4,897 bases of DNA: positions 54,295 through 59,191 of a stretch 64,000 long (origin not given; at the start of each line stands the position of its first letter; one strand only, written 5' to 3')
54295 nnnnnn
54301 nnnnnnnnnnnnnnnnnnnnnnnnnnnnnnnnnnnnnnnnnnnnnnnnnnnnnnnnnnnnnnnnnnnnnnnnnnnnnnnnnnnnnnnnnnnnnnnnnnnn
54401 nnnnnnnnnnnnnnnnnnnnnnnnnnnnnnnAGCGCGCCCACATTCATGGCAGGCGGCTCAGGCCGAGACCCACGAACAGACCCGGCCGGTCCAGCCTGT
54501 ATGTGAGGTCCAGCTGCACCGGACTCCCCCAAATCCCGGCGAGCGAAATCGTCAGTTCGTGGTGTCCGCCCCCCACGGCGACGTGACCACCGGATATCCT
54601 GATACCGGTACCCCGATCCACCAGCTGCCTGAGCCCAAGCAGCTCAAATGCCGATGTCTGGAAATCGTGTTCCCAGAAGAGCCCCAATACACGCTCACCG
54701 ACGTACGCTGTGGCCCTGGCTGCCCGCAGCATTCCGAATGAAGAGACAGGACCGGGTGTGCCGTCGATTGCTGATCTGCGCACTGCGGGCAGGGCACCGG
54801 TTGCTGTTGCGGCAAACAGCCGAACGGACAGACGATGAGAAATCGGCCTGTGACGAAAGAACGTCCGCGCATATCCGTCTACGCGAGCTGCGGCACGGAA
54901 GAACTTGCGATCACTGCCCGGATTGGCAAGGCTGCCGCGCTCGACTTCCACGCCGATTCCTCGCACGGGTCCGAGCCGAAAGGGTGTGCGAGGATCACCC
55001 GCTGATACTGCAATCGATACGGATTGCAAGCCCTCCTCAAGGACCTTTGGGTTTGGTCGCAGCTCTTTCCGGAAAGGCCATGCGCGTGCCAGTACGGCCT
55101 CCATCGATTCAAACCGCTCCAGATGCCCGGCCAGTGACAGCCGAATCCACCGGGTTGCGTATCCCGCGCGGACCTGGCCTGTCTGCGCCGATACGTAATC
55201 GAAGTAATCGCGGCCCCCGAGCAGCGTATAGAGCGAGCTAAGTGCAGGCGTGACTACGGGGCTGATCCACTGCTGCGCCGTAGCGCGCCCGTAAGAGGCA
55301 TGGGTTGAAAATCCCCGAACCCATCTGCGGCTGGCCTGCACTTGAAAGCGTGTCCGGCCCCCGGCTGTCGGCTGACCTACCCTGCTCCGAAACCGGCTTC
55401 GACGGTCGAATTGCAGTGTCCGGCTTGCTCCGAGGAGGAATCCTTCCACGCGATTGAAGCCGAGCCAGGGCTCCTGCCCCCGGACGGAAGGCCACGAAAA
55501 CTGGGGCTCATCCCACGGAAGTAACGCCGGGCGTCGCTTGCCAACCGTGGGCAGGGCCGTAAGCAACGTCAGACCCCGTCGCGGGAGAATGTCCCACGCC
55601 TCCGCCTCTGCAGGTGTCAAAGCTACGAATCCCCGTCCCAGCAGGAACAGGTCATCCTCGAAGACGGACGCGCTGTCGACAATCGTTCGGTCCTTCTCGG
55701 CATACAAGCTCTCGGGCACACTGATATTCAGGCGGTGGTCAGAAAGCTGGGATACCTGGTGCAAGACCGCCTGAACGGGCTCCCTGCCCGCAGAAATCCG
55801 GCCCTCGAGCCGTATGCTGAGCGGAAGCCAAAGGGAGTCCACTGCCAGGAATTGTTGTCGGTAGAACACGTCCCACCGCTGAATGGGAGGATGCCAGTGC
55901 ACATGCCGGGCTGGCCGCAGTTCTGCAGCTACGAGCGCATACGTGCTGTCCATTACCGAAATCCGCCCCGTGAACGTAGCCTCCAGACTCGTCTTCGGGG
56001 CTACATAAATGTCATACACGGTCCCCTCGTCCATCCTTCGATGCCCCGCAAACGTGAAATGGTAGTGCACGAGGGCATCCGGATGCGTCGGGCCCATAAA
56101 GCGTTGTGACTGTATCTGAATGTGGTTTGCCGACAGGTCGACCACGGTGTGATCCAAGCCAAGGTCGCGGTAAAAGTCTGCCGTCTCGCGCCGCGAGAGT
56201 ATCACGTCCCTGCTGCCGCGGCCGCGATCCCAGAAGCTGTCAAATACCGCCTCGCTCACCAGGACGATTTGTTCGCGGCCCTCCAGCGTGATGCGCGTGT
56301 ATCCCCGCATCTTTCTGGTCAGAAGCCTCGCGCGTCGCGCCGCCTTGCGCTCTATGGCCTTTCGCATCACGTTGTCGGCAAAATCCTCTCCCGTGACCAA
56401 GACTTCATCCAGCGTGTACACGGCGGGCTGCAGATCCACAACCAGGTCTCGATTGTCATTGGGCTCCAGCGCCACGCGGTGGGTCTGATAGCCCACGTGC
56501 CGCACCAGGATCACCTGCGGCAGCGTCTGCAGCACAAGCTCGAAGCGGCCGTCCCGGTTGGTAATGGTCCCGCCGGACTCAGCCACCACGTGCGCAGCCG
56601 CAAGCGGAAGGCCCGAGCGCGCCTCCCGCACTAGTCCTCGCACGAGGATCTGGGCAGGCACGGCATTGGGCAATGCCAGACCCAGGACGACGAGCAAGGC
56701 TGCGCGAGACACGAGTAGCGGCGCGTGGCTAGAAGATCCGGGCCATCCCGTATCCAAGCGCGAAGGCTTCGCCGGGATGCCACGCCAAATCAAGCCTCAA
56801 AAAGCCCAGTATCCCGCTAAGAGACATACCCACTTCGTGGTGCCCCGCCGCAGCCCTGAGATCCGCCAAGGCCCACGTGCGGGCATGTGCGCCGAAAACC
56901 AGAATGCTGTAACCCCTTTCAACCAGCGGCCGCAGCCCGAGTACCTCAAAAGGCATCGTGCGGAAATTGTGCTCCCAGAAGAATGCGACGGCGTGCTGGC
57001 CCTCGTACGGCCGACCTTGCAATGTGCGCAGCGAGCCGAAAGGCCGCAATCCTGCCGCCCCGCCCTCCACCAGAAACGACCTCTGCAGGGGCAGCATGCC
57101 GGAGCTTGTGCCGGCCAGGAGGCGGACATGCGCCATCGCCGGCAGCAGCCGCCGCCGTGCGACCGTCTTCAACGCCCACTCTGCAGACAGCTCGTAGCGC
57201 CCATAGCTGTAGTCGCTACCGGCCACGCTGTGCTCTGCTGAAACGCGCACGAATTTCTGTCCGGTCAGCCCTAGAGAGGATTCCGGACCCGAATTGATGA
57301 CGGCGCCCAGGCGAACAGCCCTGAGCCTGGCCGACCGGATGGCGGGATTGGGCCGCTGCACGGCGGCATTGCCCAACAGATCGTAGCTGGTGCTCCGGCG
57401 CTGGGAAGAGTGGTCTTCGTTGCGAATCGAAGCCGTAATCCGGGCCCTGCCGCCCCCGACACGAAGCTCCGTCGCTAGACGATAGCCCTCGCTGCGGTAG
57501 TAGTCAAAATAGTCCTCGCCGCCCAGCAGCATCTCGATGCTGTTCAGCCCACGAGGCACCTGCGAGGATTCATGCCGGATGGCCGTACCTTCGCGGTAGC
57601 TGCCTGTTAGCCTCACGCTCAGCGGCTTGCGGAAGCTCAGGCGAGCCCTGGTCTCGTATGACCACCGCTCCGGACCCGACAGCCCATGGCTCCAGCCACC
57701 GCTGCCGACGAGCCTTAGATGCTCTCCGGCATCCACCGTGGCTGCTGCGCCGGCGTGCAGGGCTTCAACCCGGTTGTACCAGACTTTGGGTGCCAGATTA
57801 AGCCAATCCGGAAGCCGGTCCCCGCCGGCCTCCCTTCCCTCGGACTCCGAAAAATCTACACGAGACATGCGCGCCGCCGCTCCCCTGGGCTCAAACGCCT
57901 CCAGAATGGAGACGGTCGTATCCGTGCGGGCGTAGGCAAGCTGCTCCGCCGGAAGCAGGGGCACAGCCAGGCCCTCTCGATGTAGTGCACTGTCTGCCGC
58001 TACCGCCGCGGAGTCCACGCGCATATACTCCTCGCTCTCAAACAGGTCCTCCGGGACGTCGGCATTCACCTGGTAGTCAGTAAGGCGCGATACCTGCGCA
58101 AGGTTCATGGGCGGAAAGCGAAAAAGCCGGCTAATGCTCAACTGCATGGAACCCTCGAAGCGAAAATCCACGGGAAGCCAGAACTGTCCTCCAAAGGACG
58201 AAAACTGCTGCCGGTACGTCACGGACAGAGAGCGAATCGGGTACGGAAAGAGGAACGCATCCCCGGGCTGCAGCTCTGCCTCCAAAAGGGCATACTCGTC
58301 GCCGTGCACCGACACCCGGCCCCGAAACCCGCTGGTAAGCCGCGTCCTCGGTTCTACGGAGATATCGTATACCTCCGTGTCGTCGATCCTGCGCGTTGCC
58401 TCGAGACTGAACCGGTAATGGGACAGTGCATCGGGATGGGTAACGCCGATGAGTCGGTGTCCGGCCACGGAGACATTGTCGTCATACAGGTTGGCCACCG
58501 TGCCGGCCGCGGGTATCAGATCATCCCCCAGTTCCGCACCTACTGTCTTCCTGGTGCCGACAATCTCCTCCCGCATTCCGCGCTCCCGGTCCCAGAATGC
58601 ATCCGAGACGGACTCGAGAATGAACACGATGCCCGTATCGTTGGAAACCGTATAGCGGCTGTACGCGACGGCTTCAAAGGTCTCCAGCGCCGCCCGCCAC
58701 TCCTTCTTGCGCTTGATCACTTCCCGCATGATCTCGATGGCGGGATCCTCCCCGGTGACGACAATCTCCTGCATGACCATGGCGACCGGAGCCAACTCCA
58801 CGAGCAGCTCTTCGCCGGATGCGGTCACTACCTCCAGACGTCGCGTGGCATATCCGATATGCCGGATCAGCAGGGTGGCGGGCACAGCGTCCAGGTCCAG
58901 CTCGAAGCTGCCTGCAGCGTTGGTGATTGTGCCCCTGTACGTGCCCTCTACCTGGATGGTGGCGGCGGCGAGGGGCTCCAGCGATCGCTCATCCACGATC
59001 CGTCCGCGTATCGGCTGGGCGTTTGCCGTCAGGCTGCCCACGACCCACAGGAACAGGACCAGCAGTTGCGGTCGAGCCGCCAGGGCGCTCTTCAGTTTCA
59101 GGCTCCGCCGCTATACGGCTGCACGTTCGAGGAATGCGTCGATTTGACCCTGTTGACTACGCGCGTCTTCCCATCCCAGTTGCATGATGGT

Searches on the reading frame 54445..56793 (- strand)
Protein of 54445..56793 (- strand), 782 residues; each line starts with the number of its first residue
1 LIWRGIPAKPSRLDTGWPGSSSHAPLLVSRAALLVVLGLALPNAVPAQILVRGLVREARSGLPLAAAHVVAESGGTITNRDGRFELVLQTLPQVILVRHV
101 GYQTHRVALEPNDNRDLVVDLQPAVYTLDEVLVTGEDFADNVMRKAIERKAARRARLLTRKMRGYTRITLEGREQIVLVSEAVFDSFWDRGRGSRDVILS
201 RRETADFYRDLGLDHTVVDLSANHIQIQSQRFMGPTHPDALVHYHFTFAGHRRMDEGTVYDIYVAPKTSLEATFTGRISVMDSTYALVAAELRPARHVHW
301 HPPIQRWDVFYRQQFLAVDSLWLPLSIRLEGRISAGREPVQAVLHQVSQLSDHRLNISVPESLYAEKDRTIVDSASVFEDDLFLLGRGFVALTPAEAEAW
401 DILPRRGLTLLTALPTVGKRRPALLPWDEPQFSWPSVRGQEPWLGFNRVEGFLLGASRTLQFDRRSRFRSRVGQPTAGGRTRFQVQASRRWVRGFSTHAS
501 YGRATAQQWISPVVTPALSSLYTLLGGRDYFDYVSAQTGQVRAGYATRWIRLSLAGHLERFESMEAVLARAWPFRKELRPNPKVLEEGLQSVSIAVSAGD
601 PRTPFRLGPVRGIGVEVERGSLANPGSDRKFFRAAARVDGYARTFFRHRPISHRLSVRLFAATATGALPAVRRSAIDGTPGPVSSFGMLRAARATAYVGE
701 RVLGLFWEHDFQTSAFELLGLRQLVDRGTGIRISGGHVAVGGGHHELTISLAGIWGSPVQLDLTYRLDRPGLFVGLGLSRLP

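Call 94: search_protein_families(library=pfam, proteins=[window:54445-56793:-], max_evalue=0.0001)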
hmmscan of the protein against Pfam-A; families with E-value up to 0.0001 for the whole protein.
window:54445-56793:- (782 aa): 3 families
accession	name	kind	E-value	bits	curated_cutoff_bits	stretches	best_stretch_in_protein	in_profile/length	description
PF18939.6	DUF5686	-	1.6e-13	50.4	39.2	1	173-398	55-278/669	Family of unknown function (DUF5686)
PF13715.12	CarbopepD_reg_2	-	3.6e-09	37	32.2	1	52-133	2-88/88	CarboxypepD_reg-like domain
PF13620.12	CarboxypepD_reg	-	4.6e-08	33.8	32.3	1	51-122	2-82/82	Carboxypeptidase regulatory-like domain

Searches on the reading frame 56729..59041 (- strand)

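Call 94: search_protein_families(library=pfam, proteins=[window:56729-59041:-], max_evalue=0.0001)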
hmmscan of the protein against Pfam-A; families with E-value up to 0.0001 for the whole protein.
window:56729-59041:- (770 aa): 3 families
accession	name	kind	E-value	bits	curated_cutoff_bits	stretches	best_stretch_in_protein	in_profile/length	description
PF18939.6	DUF5686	-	7.2e-26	91.2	39.2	1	104-556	1-471/669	Family of unknown function (DUF5686)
PF13715.12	CarbopepD_reg_2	-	4.6e-16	59.1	32.2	1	11-95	1-88/88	CarboxypepD_reg-like domain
PF13620.12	CarboxypepD_reg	-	6.5e-11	42.9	32.3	1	11-77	2-73/82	Carboxypeptidase regulatory-like domain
